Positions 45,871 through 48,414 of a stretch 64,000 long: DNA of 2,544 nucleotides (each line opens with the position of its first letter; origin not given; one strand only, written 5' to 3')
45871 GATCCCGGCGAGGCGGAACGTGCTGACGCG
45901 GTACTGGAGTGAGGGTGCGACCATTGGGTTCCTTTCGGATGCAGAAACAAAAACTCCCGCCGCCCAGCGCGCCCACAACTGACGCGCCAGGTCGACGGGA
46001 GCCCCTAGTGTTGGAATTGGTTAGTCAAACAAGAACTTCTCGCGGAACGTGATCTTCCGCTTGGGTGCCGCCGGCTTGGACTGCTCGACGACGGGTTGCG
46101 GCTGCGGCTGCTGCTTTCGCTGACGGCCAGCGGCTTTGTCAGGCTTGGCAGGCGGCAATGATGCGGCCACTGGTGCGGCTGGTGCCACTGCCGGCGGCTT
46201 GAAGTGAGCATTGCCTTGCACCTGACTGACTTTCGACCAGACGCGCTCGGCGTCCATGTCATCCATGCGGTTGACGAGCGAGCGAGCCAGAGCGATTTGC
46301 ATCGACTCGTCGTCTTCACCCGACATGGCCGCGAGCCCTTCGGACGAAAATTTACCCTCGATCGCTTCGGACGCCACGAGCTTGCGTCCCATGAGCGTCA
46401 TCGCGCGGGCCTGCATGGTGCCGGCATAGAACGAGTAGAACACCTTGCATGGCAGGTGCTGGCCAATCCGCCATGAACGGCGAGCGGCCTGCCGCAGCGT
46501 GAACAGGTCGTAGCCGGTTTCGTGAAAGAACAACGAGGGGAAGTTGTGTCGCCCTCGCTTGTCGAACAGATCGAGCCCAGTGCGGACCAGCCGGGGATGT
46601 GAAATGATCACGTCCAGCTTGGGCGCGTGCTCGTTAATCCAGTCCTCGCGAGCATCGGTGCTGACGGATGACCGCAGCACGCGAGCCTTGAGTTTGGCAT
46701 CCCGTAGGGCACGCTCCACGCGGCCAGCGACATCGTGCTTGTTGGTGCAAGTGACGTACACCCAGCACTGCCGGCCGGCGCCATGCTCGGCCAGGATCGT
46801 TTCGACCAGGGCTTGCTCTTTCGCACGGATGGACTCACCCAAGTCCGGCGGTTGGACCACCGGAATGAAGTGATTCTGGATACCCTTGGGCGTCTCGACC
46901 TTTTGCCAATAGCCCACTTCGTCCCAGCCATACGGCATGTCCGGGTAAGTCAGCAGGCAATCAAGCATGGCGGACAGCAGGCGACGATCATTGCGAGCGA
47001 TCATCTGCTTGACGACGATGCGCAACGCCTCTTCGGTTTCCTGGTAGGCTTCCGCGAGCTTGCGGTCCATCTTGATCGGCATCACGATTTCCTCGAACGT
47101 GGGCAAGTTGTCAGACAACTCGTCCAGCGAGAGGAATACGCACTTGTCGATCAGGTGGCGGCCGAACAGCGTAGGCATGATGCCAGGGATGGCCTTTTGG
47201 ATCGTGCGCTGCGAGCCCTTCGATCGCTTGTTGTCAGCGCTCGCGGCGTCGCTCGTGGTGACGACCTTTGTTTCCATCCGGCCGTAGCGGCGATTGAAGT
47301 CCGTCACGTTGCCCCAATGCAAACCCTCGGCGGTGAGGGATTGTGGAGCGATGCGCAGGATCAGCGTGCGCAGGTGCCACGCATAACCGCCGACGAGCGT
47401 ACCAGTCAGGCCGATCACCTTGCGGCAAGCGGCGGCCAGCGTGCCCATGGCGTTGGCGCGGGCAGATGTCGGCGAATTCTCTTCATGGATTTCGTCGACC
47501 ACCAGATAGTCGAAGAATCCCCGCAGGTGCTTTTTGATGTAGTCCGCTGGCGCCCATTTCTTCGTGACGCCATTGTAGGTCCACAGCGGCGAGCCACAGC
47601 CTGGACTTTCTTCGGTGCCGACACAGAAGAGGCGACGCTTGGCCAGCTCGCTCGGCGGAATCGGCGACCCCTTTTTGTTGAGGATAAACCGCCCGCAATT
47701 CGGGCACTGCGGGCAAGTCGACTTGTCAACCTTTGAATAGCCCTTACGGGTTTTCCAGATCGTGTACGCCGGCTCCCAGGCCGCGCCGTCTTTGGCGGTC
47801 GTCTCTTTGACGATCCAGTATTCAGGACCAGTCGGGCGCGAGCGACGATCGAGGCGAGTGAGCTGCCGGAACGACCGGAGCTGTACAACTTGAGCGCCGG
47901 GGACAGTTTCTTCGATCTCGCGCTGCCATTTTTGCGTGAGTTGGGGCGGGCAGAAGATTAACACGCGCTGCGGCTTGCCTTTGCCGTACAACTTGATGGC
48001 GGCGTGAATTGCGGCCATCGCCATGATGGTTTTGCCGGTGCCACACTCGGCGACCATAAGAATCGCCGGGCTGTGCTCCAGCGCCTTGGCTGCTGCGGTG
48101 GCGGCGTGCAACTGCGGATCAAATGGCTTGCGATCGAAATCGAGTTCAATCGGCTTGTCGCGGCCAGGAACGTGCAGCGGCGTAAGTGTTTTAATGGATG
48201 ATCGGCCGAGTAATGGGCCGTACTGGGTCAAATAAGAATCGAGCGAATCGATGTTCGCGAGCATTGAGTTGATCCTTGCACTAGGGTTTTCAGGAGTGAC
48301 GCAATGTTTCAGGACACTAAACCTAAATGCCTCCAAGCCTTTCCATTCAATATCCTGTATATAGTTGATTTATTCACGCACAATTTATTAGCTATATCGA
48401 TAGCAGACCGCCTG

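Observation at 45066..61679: Conserved start-associated sequence upstream of at least 7 early genes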

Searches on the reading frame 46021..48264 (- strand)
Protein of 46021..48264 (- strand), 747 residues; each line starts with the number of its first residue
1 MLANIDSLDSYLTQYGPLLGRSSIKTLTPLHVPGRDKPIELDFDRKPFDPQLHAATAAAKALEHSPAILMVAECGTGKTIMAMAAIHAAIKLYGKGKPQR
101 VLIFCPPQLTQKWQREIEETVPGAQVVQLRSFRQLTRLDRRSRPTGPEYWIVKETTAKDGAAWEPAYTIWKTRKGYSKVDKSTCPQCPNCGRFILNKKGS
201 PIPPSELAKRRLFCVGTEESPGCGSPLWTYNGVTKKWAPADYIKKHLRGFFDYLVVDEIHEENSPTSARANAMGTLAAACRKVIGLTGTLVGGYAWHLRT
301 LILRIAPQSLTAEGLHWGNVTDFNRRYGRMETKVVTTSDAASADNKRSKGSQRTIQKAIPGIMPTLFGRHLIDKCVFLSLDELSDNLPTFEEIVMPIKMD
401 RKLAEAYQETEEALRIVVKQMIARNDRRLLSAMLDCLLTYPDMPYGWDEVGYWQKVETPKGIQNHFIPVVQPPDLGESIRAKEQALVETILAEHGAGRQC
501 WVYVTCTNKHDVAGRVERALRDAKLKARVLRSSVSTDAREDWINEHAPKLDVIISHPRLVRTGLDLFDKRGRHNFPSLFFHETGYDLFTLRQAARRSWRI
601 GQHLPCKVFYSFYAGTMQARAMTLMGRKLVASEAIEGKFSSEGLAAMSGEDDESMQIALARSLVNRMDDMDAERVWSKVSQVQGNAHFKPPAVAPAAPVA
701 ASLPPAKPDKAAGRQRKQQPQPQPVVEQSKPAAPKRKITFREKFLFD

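Call 8: search_protein_families(library=pfam, proteins=[window:46021-48264:-], max_evalue=0.01)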
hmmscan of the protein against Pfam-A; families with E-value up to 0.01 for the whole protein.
window:46021-48264:- (747 aa): 3 families
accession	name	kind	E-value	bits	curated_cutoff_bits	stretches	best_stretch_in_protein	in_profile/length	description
PF04851.21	ResIII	-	3.2e-10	40.6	22.5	1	46-125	3-81/164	Type III restriction enzyme, res subunit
PF00176.29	SNF2-rel_dom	-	3.4e-09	36.7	24.9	1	66-126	18-81/290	SNF2-related domain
PF00270.35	DEAD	-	9.5e-05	22.6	26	0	58-117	7-65/167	DEAD/DEAH box helicase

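Call 9: search_protein_families(library=phrogs, proteins=[window:46021-48264:-], max_evalue=0.001)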
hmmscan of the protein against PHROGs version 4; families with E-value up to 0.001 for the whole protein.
window:46021-48264:- (747 aa): 3 families
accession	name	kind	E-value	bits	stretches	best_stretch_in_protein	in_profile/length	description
phrog_62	-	DNA, RNA and nucleotide metabolism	3.8e-34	118.4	1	40-672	690-1165/1881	DNA helicase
phrog_16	-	DNA, RNA and nucleotide metabolism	8.2e-09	35.2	1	39-292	265-418/986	DNA helicase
phrog_23807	-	unknown function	2.4e-06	26.6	1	60-137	140-216/1053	-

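Call 10: search_dna_similar(query=window:46021-48264:-, collection=phages, mode=protein, max_rows=25)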
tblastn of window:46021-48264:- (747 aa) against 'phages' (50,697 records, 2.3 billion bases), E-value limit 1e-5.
Records with a match: 5; places in all: 5; records where one place covers at least 80% of the query: 4.
Best place of each record, by identity: <60% 5.
By first word of the organism name: Bacteriophage 4; uncultured 1.
By host as written in the record: - 5.
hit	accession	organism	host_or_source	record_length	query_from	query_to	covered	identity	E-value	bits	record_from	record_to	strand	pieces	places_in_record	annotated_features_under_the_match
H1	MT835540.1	Bacteriophage sp.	human fecal samples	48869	8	664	87%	33.7%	2e-62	307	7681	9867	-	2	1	record has no annotation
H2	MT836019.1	Bacteriophage sp.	human fecal samples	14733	7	664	87%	33.0%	4e-63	305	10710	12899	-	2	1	record has no annotation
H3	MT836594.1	Bacteriophage sp.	human fecal samples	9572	2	672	90%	30.9%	1e-84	299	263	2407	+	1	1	record has no annotation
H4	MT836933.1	Bacteriophage sp.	human fecal samples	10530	1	672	90%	30.0%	7e-87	306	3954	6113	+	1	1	record has no annotation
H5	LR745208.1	uncultured phage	metagenomic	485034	223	637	56%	25.2%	1e-9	68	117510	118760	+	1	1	record has no annotation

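Call 12: find_related_loci(query=window:46021-48264:-, collection=viral_contigs, flank=10000)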
Query window:46021-48264:- (747 aa) in viral_contigs; peptide patterns used: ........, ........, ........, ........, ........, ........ (x = any residue, [..] = any of these).
2 stretches matched a pattern, but none encodes a relative of the query by tblastn (E <= 1e-3).

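Call 17: find_homologous_proteins(query=window:46021-48264:-, max_evalue=1e-10)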
Query window:46021-48264:- (747 aa): 496 proteins with E <= 1e-10 among 8000 candidates; the best 120 are listed.
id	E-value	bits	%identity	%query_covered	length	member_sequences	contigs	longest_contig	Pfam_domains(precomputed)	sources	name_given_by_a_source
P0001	8.0e-270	915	58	92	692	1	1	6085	PF00176.30,PF04851.22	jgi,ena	-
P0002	1.6e-240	819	55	91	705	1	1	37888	PF00176.30,PF04851.22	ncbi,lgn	-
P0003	1.7e-232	792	53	91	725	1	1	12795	-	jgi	jgi:hypothetical protein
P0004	3.3e-232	791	52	93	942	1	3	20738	PF00176.30,PF00271.38,PF04851.22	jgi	-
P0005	7.7e-228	777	52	91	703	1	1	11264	PF00176.30,PF00271.38,PF04851.22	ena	-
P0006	5.8e-226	770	51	90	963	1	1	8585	PF00176.30,PF04851.22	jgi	jgi:hypothetical protein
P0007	6.9e-226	770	50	95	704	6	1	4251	PF00270.36,PF00176.30,PF00271.38,PF04851.22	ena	-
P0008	3.8e-225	768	50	95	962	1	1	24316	PF00176.30,PF00271.38,PF04851.22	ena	-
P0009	6.5e-224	764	50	93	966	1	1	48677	PF00270.36,PF00176.30,PF00271.38,PF04851.22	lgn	-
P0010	1.4e-223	763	52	90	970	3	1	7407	PF00176.30,PF00271.38,PF04851.22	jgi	jgi:hypothetical protein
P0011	3.4e-223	761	49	96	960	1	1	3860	PF00176.30,PF00271.38,PF04851.22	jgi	jgi:hypothetical protein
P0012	1.1e-222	760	51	90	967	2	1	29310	PF00176.30,PF04851.22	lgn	-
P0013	1.2e-222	759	52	93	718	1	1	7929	PF00176.30,PF04851.22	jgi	jgi:hypothetical protein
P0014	9.3e-222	756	51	91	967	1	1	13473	PF00270.36,PF00176.30,PF04851.22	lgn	-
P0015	9.9e-222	756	51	90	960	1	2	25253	PF00176.30,PF04851.22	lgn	-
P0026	1.3e-219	749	51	90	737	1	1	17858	PF00176.30,PF04851.22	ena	-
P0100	3.7e-211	721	50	91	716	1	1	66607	PF00270.36,PF00176.30,PF04851.22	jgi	jgi:hypothetical protein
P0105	8.2e-210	717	50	91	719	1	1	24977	PF00270.36,PF00176.30,PF00271.38,PF04851.22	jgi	jgi:hypothetical protein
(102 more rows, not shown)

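Call 18: find_encoding_contigs(protein=P0002, flank=10000, max_places=2)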
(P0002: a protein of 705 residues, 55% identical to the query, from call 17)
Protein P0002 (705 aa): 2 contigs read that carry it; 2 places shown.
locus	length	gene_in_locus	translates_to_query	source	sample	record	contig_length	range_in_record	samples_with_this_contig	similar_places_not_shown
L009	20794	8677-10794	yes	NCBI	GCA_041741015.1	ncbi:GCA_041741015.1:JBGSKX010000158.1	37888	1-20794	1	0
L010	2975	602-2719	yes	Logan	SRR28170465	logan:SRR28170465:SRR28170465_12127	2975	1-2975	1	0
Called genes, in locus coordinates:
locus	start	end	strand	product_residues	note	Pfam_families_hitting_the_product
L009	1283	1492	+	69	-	-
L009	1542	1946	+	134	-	-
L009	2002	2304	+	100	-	-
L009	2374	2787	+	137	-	-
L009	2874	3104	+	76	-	-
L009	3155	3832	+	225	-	-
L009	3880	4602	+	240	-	PF19474:DUF6011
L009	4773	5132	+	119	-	PF13392:HNH_3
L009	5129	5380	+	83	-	-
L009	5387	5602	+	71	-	PF02599:CsrA (weak)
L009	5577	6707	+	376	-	PF24521:Ank_KRIT1 (faint), PF13637:Ank_4, PF12796:Ank_2, PF13857:Ank_5, PF00023:Ank, PF13606:Ank_3 (weak), PF13637:Ank_4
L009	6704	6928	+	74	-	-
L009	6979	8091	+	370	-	PF19587:DUF6094, PF05175:MTS (weak)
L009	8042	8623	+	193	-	-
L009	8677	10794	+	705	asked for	PF04851:ResIII (faint), PF00176:SNF2-rel_dom (faint)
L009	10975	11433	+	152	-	-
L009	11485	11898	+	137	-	-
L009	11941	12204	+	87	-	-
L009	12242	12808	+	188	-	-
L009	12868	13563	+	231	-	-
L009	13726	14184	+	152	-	-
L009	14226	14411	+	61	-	-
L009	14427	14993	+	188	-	PF27050:Phage_P22_Y8K6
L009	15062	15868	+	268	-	PF10979:DUF2786 (weak), PF23771:DUF7168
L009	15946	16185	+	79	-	-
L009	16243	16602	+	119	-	-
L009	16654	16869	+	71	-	-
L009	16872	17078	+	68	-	-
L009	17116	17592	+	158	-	-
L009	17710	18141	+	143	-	-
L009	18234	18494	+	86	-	-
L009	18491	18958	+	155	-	-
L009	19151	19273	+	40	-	-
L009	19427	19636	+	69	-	-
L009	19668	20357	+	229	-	PF01507:PAPS_reduct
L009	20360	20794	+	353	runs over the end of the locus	-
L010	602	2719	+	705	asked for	PF04851:ResIII (faint), PF00176:SNF2-rel_dom (faint)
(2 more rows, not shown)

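Call 19: find_encoding_contigs(protein=P0001, flank=10000, max_places=2)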
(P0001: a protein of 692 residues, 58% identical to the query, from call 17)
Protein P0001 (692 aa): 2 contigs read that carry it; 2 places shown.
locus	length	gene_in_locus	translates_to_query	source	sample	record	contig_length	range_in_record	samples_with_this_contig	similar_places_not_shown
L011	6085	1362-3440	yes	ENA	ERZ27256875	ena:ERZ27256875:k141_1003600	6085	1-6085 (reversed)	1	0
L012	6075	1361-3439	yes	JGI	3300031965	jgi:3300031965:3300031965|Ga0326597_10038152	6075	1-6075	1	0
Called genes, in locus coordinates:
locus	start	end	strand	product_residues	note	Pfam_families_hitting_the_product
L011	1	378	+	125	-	?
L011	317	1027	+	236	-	-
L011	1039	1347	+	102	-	-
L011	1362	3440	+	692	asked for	PF00176:SNF2-rel_dom (faint), PF04851:ResIII (faint)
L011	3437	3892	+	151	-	-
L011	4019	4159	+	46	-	-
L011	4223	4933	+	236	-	PF01507:PAPS_reduct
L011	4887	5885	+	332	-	-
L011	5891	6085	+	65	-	?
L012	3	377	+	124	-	?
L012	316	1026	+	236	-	-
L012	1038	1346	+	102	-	-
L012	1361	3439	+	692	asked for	PF00176:SNF2-rel_dom (faint), PF04851:ResIII (faint)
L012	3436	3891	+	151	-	-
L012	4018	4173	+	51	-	-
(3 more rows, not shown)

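Call 24: find_related_loci(query=A1, collection=genome_contigs, flank=10000)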
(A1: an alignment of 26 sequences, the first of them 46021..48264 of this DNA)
Query A1 (747 aa) in genome_contigs; peptide patterns used: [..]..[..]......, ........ (x = any residue, [..] = any of these).
162 stretches matched a pattern; 21 encode a relative of the query (tblastn E <= 1e-3); 20 distinct loci.
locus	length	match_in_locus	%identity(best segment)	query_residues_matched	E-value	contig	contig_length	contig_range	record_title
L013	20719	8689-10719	55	7-685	0e+0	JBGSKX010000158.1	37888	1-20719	MAG: Pirellulales bacterium isolate JTS-AC191 k141_2851225, whole genome shotgun sequence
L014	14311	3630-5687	50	2-709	0e+0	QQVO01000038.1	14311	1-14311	MAG: Planctomycetota bacterium isolate MB_PLM_1 c_000000000312, whole genome shotgun sequence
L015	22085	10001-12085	49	4-690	0e+0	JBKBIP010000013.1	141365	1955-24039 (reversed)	MAG: Gemmataceae bacterium isolate 21I_069.bin.2 NODE_13_length_141365_cov_9.546890, whole genome shotgun sequence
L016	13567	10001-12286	47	5-746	0e+0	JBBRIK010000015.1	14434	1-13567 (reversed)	MAG: Gemmatales bacterium isolate Co_metawrap_2780 Cmw_2780_k141_26976165_length_14434_cov_8.0000, whole genome shotgun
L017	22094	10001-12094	49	5-692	0e+0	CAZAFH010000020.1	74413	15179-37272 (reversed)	MAG TPA_asm: uncultured Singulisphaera sp. isolate SRP262948_co1_160 genome assembly, contig: NODE_372_length_74413_cov_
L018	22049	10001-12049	48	6-681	0e+0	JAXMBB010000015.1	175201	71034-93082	MAG: Gemmataceae bacterium isolate STL-PLA25 C2.149.fa-15, whole genome shotgun sequence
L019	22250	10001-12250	48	7-724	0e+0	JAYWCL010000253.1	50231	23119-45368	MAG: Limnoglobus sp. isolate GL94_UP_concoct_236 GL94_UP_concoct_236_252, whole genome shotgun sequence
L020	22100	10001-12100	50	3-694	0e+0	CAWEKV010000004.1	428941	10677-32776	MAG: uncultured Planctomycetia bacterium isolate MFD05747.bin.2.36 genome assembly, contig: contig_58737, whole genome s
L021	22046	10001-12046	48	1-690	0e+0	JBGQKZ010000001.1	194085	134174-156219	MAG: Gemmataceae bacterium isolate OBJ2_061818_050_5 k141_28674_length_194085_cov_24.0406, whole genome shotgun sequence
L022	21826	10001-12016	48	2-680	0e+0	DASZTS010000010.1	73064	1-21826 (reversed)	MAG TPA_asm: Pirellulales bacterium isolate SMAG_U6082 k141_242686, whole genome shotgun sequence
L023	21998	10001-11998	48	1-680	0e+0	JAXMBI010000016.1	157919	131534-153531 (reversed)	MAG: Pirellulales bacterium isolate STL-PLA32 C1.299.fa-16, whole genome shotgun sequence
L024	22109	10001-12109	46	1-724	0e+0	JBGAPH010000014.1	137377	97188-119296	MAG: Pirellulales bacterium isolate MAG_AAO_H125.26 AAOH125-26_opera_contig_540, whole genome shotgun sequence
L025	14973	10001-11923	41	6-678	1e-159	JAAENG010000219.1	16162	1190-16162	MAG: Chloroflexota bacterium isolate Bse_26 BseG_CONTIG1231393, whole genome shotgun sequence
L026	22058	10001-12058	50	2-709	0e+0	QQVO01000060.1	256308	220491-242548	MAG: Planctomycetota bacterium isolate MB_PLM_1 c_000000000019, whole genome shotgun sequence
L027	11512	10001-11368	46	3-442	7e-125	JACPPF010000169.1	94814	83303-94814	MAG: Planctomycetota bacterium isolate NC_groundwater_620_Pr5_B-0.1um_61_30 alan_book_18_scaffold_662358, whole genome s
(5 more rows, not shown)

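Call 30: find_encoding_contigs(protein=P0100, flank=10000, max_places=1)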
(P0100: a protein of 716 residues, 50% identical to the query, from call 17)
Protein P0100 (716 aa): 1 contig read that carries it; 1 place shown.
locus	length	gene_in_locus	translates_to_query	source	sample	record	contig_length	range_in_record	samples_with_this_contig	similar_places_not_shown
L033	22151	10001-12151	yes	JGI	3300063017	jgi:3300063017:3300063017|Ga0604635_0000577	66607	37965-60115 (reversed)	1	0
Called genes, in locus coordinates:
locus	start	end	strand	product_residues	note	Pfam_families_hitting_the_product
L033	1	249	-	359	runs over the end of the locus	-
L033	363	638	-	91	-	-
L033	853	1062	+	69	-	-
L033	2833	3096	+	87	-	-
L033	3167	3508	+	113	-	-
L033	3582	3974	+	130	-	-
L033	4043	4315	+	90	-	-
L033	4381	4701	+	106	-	-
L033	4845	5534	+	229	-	PF00004:AAA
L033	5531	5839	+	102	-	PF27050:Phage_P22_Y8K6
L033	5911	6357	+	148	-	-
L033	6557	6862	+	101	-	-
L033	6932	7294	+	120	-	-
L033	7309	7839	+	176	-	-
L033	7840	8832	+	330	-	PF19587:DUF6094, PF05175:MTS (weak)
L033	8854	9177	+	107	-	-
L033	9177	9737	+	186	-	-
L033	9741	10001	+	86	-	-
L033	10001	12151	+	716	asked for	PF00176:SNF2-rel_dom, PF00270:DEAD (faint), PF04851:ResIII (faint)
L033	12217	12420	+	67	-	-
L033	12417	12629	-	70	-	-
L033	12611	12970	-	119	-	-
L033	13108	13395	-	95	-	-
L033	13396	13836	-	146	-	-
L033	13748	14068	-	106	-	-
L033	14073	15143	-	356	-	-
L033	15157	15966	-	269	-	-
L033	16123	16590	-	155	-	-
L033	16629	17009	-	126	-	-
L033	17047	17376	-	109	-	-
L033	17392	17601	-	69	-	-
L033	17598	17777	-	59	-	-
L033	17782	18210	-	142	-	-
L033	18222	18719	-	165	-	PF05869:Dam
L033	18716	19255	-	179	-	PF02075:RuvC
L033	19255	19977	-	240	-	PF01695:IstB_IS21 (weak)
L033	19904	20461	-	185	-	-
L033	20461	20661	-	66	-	-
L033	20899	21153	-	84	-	-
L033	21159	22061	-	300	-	PF00140:Sigma70_r1_2, PF04542:Sigma70_r2, PF04545:Sigma70_r4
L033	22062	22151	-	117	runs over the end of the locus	-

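Call 31: find_encoding_contigs(protein=P0105, flank=10000, max_places=1)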
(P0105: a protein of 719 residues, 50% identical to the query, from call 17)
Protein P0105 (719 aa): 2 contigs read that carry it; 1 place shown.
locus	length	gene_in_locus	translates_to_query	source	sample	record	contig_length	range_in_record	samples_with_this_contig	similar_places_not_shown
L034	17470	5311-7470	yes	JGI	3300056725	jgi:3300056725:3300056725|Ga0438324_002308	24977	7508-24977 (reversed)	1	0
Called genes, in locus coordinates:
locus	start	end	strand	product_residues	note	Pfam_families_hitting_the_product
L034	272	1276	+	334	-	PF19587:DUF6094, PF05175:MTS (weak)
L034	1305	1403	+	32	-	-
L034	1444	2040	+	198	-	-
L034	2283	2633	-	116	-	PF25954:Beta-barrel_RND_2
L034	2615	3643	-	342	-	-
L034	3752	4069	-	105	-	-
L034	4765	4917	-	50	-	-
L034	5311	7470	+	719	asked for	PF00176:SNF2-rel_dom (weak), PF00270:DEAD (faint), PF04851:ResIII, PF00271:Helicase_C (weak)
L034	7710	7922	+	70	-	-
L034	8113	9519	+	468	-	-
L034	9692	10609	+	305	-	PF04098:Rad52_Rad22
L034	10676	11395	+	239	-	PF06067:DUF932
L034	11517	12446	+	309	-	-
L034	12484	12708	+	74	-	PF05406:WGR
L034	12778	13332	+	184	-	-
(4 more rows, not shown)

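Call 32: find_encoding_contigs(protein=P0026, flank=10000, max_places=1)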
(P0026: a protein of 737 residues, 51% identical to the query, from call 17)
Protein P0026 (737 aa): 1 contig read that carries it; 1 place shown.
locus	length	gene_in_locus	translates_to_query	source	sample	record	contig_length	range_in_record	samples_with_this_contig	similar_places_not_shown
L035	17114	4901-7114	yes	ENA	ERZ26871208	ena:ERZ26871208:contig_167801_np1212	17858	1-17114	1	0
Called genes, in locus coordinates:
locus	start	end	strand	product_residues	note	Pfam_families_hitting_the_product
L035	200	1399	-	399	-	-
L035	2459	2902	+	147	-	PF01507:PAPS_reduct (weak)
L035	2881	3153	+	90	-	-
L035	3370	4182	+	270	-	-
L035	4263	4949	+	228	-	-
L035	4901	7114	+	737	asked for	PF00176:SNF2-rel_dom (weak), PF04851:ResIII (weak)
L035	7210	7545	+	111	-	-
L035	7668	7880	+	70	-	-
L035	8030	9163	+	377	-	PF20030:bpMoxR, PF07728:AAA_5, PF17868:AAA_lid_8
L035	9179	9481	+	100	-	-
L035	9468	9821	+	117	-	-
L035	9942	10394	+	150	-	-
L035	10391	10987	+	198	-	-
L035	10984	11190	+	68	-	-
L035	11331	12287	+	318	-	PF20529:DUF6744 (faint)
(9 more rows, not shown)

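Call 56: find_related_loci(query=A1, collection=viral_contigs, flank=10000)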
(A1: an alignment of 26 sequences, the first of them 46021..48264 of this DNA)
Query A1 (747 aa) in viral_contigs; peptide patterns used: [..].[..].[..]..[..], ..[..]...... (x = any residue, [..] = any of these).
599 stretches matched a pattern (row limit reached: there are more); 33 encode a relative of the query (tblastn E <= 1e-3); 33 distinct loci.
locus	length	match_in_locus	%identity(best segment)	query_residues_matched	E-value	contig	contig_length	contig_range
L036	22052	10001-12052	45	7-696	0e+0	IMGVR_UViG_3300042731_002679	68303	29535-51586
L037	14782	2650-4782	35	2-702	2e-124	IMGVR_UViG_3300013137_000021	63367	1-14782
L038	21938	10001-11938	32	7-672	1e-109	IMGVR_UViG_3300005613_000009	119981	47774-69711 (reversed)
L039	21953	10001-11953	34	8-681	9e-107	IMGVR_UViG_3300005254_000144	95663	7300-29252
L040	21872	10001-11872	41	1-676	3e-155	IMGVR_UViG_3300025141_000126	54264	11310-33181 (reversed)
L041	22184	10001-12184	37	1-658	3e-83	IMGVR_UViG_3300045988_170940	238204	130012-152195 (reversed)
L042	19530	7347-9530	30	1-707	7e-82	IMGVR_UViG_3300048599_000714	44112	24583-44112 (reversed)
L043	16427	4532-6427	32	68-688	7e-76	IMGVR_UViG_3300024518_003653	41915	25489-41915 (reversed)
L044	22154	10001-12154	30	5-658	1e-75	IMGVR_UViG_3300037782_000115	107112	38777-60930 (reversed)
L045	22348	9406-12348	31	2-679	4e-75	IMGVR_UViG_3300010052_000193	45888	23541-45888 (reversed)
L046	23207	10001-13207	34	4-676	1e-72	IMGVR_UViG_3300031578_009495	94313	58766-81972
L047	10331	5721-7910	37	7-664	1e-68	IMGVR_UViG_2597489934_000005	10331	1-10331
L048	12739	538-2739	31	2-658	5e-64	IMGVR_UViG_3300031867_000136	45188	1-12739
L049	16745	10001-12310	32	7-664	7e-62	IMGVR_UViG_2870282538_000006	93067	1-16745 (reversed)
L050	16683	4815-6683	28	48-667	8e-60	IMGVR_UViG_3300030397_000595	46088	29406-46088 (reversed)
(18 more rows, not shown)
